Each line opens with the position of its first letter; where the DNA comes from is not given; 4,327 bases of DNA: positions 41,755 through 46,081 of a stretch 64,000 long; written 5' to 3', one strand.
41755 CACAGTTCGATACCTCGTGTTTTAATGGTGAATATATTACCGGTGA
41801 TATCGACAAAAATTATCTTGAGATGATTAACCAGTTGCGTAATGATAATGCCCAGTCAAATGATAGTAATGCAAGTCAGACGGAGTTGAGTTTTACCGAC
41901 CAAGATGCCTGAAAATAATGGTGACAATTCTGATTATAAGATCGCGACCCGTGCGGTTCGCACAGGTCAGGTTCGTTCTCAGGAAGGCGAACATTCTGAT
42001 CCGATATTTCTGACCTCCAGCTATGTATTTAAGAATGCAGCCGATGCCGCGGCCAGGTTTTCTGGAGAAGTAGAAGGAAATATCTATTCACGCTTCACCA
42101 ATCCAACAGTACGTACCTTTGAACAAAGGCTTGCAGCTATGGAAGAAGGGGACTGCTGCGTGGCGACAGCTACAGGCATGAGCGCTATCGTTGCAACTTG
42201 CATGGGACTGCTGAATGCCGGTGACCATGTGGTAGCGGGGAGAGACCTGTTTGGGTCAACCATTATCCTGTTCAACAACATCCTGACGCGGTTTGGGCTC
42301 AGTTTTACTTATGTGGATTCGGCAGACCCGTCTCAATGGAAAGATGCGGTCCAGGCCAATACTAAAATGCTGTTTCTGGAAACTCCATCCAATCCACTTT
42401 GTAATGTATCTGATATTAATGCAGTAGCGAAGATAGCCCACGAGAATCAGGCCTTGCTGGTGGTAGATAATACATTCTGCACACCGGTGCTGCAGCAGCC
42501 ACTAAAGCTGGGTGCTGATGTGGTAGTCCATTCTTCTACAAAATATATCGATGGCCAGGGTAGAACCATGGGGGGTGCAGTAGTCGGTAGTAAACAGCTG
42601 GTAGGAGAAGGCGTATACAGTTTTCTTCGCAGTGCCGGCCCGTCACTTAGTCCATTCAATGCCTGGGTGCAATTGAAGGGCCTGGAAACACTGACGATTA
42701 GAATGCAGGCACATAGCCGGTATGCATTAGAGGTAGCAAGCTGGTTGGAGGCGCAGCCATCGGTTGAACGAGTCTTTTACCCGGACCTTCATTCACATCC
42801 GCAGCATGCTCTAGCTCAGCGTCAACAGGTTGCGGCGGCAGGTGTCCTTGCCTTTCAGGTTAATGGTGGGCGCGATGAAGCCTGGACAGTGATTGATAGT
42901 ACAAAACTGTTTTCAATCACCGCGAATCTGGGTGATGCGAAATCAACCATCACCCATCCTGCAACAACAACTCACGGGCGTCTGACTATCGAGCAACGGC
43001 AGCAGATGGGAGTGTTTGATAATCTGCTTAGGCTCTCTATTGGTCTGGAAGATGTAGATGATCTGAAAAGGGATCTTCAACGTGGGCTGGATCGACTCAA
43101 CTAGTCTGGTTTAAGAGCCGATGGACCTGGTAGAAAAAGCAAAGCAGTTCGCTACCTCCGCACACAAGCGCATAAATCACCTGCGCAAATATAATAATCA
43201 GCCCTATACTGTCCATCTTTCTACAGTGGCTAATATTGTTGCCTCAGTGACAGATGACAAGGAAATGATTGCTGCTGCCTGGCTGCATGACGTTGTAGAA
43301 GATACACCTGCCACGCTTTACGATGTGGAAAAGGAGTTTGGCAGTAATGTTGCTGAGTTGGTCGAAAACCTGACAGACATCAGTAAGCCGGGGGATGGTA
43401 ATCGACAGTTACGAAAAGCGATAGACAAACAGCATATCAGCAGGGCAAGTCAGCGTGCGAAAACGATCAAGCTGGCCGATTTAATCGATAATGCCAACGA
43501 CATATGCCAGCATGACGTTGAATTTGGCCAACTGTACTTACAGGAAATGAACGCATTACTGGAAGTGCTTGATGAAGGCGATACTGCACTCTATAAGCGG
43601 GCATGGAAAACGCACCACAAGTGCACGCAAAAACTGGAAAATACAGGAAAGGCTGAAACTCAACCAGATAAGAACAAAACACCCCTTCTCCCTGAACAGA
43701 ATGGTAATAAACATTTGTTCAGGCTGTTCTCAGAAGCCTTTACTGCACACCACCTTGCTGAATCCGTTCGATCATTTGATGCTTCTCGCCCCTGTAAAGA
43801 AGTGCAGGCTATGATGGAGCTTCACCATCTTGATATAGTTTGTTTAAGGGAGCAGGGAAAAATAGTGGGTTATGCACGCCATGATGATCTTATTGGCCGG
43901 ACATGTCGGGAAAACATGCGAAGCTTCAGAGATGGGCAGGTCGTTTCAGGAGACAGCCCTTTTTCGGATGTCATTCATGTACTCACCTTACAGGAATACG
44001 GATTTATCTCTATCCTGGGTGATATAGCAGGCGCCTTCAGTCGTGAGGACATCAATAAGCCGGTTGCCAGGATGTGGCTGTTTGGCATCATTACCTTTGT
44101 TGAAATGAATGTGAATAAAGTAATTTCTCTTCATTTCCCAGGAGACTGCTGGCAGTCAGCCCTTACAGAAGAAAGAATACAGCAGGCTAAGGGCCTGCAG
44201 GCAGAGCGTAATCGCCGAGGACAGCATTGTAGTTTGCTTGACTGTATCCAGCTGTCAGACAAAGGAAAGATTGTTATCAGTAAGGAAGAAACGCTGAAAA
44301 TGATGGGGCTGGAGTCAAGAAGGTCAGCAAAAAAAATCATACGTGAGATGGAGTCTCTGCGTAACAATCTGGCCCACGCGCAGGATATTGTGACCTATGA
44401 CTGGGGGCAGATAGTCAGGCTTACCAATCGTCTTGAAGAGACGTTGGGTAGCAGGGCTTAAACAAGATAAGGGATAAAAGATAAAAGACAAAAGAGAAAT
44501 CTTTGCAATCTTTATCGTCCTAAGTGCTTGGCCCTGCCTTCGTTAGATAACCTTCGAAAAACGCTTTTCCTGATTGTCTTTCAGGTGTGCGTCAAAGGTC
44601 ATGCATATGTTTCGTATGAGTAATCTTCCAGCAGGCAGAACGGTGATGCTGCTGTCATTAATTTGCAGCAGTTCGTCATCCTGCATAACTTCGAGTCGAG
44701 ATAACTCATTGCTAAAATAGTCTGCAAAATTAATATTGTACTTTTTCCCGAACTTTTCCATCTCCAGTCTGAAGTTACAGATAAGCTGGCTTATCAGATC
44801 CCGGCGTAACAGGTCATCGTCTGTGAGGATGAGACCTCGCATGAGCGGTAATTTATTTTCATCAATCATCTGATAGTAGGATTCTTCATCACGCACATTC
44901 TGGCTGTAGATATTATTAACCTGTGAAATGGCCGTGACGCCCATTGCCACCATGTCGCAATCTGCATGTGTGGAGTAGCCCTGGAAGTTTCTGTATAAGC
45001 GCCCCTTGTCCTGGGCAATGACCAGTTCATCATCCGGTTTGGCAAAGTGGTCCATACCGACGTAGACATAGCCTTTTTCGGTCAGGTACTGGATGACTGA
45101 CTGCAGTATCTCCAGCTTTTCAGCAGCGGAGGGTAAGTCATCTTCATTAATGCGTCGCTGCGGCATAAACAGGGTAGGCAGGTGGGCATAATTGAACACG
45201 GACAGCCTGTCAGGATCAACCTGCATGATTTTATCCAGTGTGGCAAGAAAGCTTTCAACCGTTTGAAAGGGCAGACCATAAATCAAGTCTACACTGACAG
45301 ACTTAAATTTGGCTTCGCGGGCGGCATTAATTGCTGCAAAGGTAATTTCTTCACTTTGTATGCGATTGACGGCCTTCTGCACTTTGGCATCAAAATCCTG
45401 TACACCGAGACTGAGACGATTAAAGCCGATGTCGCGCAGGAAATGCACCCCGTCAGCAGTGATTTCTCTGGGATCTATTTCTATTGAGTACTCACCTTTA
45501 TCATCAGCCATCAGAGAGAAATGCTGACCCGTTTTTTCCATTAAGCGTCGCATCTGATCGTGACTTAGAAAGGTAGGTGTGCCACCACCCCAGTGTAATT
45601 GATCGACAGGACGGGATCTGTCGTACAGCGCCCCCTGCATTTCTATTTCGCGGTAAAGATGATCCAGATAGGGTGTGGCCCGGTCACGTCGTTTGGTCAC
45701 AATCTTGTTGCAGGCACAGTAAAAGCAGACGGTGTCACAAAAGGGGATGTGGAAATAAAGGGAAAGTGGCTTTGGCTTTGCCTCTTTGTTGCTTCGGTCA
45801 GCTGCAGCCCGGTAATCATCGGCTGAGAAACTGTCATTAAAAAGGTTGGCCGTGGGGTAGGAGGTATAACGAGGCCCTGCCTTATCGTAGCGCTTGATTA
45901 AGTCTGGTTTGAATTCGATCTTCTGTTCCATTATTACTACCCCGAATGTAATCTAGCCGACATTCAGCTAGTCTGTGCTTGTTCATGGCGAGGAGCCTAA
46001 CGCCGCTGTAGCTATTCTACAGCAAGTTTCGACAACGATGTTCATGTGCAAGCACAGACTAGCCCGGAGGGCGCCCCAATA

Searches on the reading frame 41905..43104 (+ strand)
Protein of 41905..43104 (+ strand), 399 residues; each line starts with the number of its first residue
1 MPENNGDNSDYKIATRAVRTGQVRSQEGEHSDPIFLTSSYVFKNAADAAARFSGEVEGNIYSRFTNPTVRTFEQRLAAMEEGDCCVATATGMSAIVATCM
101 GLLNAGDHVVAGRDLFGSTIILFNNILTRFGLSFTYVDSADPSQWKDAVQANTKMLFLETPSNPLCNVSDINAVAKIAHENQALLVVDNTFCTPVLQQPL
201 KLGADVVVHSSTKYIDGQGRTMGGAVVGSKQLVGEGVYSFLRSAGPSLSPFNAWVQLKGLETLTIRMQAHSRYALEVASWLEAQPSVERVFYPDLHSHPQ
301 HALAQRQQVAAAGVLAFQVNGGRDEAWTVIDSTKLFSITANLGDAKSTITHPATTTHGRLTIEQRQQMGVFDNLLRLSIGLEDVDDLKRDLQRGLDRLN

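Call 10: search_protein_families(library=pfam, proteins=[window:41905-43104:+])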
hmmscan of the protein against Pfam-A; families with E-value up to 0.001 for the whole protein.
window:41905-43104:+ (399 aa): 4 families
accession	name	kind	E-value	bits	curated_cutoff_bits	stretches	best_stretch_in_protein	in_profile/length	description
PF01053.26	Cys_Met_Meta_PP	-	3.3e-141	470.7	27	1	15-395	2-380/381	Cys/Met metabolism PLP-dependent enzyme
PF00155.27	Aminotran_1_2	-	9e-07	28.8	19.7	1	36-197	14-194/361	Aminotransferase class I and II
PF00266.25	Aminotran_5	-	1.9e-06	27.5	21.5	1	90-219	72-207/371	Aminotransferase class-V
PF06838.17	Met_gamma_lyase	-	0.00014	21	24.2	1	143-239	146-249/405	Methionine gamma-lyase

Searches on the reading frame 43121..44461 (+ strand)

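Call 10: search_protein_families(library=pfam, proteins=[window:43121-44461:+])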
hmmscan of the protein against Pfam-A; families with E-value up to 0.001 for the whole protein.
window:43121-44461:+ (446 aa): 2 families
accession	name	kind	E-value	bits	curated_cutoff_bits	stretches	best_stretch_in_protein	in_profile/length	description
PF13328.12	HD_4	-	2.2e-16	60.4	27.2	1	8-128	2-127/156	HD domain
PF01966.28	HD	-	0.0002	22.1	22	1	32-124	4-115/116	HD domain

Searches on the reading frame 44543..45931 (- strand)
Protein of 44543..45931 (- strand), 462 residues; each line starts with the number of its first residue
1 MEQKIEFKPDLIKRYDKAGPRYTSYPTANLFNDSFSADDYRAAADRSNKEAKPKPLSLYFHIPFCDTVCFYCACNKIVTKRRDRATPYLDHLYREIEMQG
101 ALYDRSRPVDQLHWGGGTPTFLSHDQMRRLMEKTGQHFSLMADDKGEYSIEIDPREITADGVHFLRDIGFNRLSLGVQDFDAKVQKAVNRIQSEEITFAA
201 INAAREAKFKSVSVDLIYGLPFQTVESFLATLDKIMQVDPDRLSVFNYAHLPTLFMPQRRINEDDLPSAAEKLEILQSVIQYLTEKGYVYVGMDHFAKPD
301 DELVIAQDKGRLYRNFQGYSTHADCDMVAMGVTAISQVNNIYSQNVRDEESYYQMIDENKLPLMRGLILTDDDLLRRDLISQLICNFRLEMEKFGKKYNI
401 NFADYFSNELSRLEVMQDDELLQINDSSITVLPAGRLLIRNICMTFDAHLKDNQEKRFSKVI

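Call 10: search_protein_families(library=pfam, proteins=[window:44543-45931:-])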
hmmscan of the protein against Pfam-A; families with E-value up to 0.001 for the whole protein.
window:44543-45931:- (462 aa): 2 families
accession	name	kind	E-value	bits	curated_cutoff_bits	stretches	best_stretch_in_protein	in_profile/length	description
PF04055.27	Radical_SAM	-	2.7e-22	80.1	29.5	1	60-234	2-165/166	Radical SAM superfamily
PF06969.22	HemN_C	-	7.6e-07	29.5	24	1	369-438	1-67/67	HemN C-terminal domain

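Call 12: find_encoding_contigs(protein=window:44543-45931:-, flank=3000, max_places=10)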
Protein window:44543-45931:- (462 aa): no gene with exactly this product is on record in the collection.

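Call 15: find_related_loci(query=window:44543-45931:-, collection=genome_contigs, flank=4000)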
Query window:44543-45931:- (462 aa) in genome_contigs; peptide patterns used: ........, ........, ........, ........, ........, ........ (x = any residue, [..] = any of these).
600 stretches matched a pattern (row limit reached: there are more); 594 encode a relative of the query (tblastn E <= 1e-3); the best 80 are kept; 80 distinct loci.
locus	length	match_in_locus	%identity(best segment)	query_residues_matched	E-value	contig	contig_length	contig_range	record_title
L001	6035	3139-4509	76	5-462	0e+0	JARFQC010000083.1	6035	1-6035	MAG: Arenicellales bacterium isolate MAG_Ve_Sed_14 k141_1548284, whole genome shotgun sequence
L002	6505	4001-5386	64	1-462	0e+0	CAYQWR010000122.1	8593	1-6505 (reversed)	MAG TPA_asm: uncultured Thiohalomonas sp. isolate binchicken_co151_64 genome assembly, contig: NODE_13240_length_8593_co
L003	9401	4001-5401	64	1-462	0e+0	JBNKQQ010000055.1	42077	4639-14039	MAG: Thiohalomonadales bacterium isolate G1.bin.10.orig k141_1572525, whole genome shotgun sequence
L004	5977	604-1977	64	3-462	0e+0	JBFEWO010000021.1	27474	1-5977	MAG: Thiohalomonadaceae bacterium isolate Mix_mud08.2021.06.64 k141_699512_length_27474_cov_24.3644, whole genome shotgu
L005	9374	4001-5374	64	3-462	0e+0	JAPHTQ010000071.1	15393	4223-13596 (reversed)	MAG: Gammaproteobacteria bacterium isolate N2M-Bin_1 c_000000607490, whole genome shotgun sequence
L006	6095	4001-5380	63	1-462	0e+0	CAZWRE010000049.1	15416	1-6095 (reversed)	MAG TPA_asm: uncultured Sedimenticola sp. isolate binchicken_co219_186 genome assembly, contig: k141_5445, whole genome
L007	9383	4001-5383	64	5-462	0e+0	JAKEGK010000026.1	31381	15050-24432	MAG: Gammaproteobacteria bacterium isolate PMV_4.23 PMV_4.23.k101_184645, whole genome shotgun sequence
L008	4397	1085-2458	63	3-462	0e+0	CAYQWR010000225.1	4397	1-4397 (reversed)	MAG TPA_asm: uncultured Thiohalomonas sp. isolate binchicken_co151_64 genome assembly, contig: NODE_38636_length_4397_co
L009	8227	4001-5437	61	1-462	0e+0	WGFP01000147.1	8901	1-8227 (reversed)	MAG: Acidiferrobacterales bacterium isolate S146_88 k151_569816, whole genome shotgun sequence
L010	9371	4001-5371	63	5-462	0e+0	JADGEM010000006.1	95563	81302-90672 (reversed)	MAG: Gammaproteobacteria bacterium isolate BB36 NODE_201_length_95563_cov_8.727981, whole genome shotgun sequence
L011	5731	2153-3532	62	1-462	0e+0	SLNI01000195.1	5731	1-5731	MAG: Thioalkalivibrio sp. isolate CSSed165cm_400 CSSed16-5cm-69226, whole genome shotgun sequence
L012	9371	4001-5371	62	4-462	0e+0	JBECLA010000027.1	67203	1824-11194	MAG: Thiohalomonadales bacterium isolate ETDI94 k127_1478251, whole genome shotgun sequence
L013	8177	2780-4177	61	1-462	0e+0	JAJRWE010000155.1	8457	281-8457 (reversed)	MAG: Gammaproteobacteria bacterium isolate Dive96_bin2.149 k141_2204316, whole genome shotgun sequence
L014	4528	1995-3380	61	1-462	0e+0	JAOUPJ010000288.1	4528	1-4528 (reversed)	MAG: Gammaproteobacteria bacterium isolate 8_1_Oct_SF_Bin47 8_1_Oct_SF_Bin47_scaffold_24296_c1, whole genome shotgun seq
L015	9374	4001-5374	63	3-462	0e+0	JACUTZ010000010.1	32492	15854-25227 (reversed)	MAG: Gammaproteobacteria bacterium isolate Kmv18 NODE_611_length_32492_cov_94.277615, whole genome shotgun sequence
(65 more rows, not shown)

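Call 23: find_homologous_proteins(query=window:44543-45931:-, max_evalue=1e-100)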
Query window:44543-45931:- (462 aa): 7996 proteins with E <= 1e-100 among 8000 candidates; the best 120 are listed.
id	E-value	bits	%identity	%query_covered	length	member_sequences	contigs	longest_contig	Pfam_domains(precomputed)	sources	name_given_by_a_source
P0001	0.0e+0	1053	100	100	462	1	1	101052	PF04055.28,PF06969.23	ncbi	ncbi:MAG: oxygen-independent coproporphyrinogen III oxidase [Arenicellales bacterium]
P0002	0.0e+0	1043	99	100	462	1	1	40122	PF04055.28,PF06969.23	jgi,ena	-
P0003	0.0e+0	1030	98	100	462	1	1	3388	PF04055.28,PF06969.23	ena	-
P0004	0.0e+0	1020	96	100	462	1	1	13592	PF04055.28,PF06969.23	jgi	jgi:oxygen-independent coproporphyrinogen-3 oxidase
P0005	0.0e+0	1019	96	100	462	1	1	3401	PF04055.28,PF06969.23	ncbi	-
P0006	0.0e+0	1012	96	100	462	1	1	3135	PF04055.28,PF06969.23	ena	-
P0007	0.0e+0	1010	96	100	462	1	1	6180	PF04055.28,PF06969.23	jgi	-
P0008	3.4e-290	981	93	100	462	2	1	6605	PF04055.28,PF06969.23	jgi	-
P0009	4.1e-279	944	88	100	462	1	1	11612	PF04055.28,PF06969.23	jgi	-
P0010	4.4e-279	944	88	100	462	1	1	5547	PF04055.28,PF06969.23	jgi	jgi:oxygen-independent coproporphyrinogen-3 oxidase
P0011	1.1e-278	943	89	100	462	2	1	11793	PF04055.28,PF06969.23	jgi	-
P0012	1.3e-276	936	87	100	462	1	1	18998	PF04055.28,PF06969.23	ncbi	-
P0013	2.0e-275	932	88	100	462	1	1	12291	PF04055.28,PF06969.23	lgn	-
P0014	2.9e-275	931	86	100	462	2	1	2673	PF04055.28,PF06969.23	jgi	jgi:oxygen-independent coproporphyrinogen-3 oxidase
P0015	3.2e-275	931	87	100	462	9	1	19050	PF04055.28,PF06969.23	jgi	-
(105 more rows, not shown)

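Call 24: find_encoding_contigs(protein=P0003, flank=3000, max_places=3)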
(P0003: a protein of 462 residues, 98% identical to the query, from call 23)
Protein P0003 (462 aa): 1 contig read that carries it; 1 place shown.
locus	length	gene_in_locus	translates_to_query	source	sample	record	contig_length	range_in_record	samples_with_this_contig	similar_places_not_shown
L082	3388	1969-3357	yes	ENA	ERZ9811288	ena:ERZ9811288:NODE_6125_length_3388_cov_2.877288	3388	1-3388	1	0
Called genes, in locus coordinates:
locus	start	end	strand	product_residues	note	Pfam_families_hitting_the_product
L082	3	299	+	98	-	?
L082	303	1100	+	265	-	PF00149:Metallophos, PF12850:Metallophos_2 (faint)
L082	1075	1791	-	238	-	-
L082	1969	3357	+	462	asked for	PF04055:Radical_SAM, PF06969:HemN_C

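Call 25: find_encoding_contigs(protein=P0004, flank=3000, max_places=3)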
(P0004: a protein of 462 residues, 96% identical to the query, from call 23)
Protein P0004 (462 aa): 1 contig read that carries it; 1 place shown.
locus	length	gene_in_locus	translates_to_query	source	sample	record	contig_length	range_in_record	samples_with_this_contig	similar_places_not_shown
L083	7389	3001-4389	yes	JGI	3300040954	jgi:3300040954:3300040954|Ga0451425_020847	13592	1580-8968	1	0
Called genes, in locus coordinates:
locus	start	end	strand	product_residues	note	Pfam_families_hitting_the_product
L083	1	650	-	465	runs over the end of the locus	PF01406:tRNA-synt_1e, PF01921:tRNA-synt_1f (faint), PF00133:tRNA-synt_1 (faint), PF09334:tRNA-synt_1g, PF09190:DALR_2, PF23493:CysS_C (weak)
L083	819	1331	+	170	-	PF00160:Pro_isomerase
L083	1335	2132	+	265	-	PF00149:Metallophos, PF12850:Metallophos_2 (faint)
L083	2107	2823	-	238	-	-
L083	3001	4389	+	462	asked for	PF04055:Radical_SAM, PF06969:HemN_C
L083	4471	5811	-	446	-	PF13328:HD_4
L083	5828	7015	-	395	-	PF01053:Cys_Met_Meta_PP, PF00155:Aminotran_1_2 (weak), PF00266:Aminotran_5 (weak)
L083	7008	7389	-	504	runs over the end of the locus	PF13522:GATase_6, PF13537:GATase_7, PF00156:Pribosyltran (weak)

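Call 26: find_encoding_contigs(protein=P0008, flank=3000, max_places=3)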
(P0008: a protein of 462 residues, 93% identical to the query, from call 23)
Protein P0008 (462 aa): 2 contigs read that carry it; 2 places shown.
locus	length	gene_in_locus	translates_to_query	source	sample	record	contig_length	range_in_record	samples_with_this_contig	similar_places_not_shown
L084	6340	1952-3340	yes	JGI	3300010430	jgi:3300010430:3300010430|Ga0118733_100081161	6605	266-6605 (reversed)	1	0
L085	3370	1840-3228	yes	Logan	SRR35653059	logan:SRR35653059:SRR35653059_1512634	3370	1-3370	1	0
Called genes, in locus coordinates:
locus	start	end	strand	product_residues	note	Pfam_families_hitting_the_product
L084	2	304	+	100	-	?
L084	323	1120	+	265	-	PF00149:Metallophos, PF12850:Metallophos_2 (faint)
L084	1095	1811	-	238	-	-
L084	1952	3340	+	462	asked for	PF04055:Radical_SAM, PF06969:HemN_C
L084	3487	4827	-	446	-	PF13328:HD_4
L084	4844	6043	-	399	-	PF01053:Cys_Met_Meta_PP, PF00155:Aminotran_1_2, PF00266:Aminotran_5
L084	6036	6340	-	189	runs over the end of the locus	?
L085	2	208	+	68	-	?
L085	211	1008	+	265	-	PF00149:Metallophos, PF12850:Metallophos_2 (faint)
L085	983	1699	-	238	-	-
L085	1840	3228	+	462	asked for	PF04055:Radical_SAM, PF06969:HemN_C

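Call 27: find_encoding_contigs(protein=P0011, flank=3000, max_places=3)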
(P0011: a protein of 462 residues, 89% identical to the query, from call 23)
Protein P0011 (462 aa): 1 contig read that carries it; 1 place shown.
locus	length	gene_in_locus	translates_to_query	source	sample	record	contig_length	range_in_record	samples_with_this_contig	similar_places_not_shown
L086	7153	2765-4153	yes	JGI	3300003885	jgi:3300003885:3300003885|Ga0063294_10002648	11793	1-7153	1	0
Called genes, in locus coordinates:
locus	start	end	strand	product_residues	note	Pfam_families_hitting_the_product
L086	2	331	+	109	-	?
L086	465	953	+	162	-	PF00160:Pro_isomerase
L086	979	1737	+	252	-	PF00149:Metallophos, PF12850:Metallophos_2 (faint)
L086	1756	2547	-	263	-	-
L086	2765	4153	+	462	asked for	PF04055:Radical_SAM, PF06969:HemN_C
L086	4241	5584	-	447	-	PF13328:HD_4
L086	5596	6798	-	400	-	PF01053:Cys_Met_Meta_PP, PF00155:Aminotran_1_2, PF00266:Aminotran_5 (weak)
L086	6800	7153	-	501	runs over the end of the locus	PF13522:GATase_6, PF13537:GATase_7, PF00156:Pribosyltran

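Call 31: find_encoding_contigs(protein=P0005, flank=3000, max_places=3)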
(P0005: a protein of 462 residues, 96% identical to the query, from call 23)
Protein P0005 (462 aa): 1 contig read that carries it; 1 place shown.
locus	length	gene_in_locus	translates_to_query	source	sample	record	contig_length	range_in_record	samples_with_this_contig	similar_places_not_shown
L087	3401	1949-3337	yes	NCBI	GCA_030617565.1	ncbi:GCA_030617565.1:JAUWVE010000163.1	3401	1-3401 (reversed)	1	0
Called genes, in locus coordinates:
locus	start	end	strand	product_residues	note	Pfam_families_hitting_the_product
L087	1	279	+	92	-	?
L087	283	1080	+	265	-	PF00149:Metallophos, PF12850:Metallophos_2 (faint)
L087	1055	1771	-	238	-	-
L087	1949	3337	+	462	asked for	PF04055:Radical_SAM, PF06969:HemN_C (weak)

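Call 32: find_encoding_contigs(protein=P0007, flank=3000, max_places=3)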
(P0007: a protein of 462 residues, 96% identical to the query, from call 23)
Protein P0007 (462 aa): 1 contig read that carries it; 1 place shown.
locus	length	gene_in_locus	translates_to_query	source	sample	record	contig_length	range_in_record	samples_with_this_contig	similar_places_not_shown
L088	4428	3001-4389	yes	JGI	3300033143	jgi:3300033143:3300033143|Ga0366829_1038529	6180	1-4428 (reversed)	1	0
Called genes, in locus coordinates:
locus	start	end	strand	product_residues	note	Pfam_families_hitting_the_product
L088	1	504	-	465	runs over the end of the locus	PF01406:tRNA-synt_1e, PF01921:tRNA-synt_1f (faint), PF00133:tRNA-synt_1 (faint), PF09334:tRNA-synt_1g, PF09190:DALR_2, PF23493:CysS_C (weak)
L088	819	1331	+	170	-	PF00160:Pro_isomerase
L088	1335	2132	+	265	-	PF00149:Metallophos, PF12850:Metallophos_2 (faint)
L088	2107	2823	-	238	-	-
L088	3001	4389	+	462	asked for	PF04055:Radical_SAM, PF06969:HemN_C (weak)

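Call 45: find_encoding_contigs(protein=P0002, flank=10000, max_places=3)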
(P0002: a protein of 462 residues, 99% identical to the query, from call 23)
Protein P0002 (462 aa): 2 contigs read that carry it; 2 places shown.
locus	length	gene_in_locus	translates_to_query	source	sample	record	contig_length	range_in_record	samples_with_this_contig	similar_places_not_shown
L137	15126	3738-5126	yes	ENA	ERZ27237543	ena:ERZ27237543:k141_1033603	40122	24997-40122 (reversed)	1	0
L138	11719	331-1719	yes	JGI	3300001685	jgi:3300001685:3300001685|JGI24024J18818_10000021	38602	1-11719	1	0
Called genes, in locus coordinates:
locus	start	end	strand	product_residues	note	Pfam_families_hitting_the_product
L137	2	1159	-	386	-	?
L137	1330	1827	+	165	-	PF00160:Pro_isomerase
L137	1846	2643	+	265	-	PF00149:Metallophos, PF12850:Metallophos_2 (faint)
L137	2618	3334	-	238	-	-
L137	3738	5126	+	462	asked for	PF04055:Radical_SAM, PF06969:HemN_C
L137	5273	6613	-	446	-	PF13328:HD_4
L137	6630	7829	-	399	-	PF01053:Cys_Met_Meta_PP, PF00155:Aminotran_1_2, PF00266:Aminotran_5 (weak)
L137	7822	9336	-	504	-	PF13522:GATase_6, PF13537:GATase_7, PF00156:Pribosyltran (weak)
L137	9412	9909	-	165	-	PF02674:Colicin_V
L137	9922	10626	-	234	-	PF05036:SPOR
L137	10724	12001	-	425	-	PF02875:Mur_ligase_C, PF27239:FOL3_C (weak)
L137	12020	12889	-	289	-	PF17848:Zn_ribbon_ACC, PF01039:Carboxyl_trans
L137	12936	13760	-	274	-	PF00290:Trp_syntA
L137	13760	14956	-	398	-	PF00291:PALP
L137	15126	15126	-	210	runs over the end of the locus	PF00697:PRAI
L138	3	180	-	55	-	?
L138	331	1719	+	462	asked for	PF04055:Radical_SAM, PF06969:HemN_C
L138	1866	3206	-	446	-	PF13328:HD_4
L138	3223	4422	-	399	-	PF01053:Cys_Met_Meta_PP, PF00155:Aminotran_1_2, PF00266:Aminotran_5 (weak)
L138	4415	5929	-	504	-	PF13522:GATase_6, PF13537:GATase_7, PF00156:Pribosyltran (weak)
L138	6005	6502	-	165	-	PF02674:Colicin_V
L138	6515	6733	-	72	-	PF05036:SPOR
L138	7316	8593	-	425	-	PF02875:Mur_ligase_C, PF27239:FOL3_C (weak)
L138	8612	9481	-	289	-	-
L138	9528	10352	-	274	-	PF00290:Trp_syntA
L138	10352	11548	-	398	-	-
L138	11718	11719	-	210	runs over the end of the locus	-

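Call 46: find_encoding_contigs(protein=P0001, flank=1000, max_places=3)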
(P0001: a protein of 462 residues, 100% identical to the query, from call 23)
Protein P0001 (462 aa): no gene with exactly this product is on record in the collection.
